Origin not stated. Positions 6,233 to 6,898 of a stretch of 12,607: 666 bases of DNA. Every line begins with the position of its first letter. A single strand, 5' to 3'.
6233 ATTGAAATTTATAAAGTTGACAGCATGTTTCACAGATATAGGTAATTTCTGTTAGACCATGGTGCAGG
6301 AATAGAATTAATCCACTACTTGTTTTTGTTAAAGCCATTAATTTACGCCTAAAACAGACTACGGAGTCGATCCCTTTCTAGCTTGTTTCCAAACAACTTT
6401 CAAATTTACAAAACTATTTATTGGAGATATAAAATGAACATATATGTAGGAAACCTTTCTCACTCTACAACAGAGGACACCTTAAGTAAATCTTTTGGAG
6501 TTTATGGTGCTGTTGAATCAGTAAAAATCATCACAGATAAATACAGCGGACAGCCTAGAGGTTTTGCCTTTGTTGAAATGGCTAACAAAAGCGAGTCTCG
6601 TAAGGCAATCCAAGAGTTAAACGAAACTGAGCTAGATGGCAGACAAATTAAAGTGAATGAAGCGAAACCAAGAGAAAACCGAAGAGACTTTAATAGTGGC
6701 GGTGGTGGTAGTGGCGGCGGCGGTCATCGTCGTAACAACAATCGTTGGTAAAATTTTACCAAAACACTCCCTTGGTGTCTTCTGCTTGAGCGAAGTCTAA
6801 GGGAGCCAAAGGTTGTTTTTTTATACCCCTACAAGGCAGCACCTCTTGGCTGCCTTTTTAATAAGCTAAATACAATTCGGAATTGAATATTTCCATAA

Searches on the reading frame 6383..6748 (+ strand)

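Call 7: search_protein_families(library=pfam, proteins=[window:6383-6748:+], max_evalue=0.001)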
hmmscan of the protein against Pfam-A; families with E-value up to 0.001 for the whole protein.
window:6383-6748:+ (122 aa): 2 families
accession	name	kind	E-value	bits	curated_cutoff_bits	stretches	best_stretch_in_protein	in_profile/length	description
PF00076.28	RRM_1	-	6.7e-23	80.8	20.7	1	20-90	1-70/70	RNA recognition motif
PF13893.12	RRM_5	-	2.6e-08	34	27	1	22-96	31-101/125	RNA recognition motif. (a.k.a. RRM, RBD, or RNP domain)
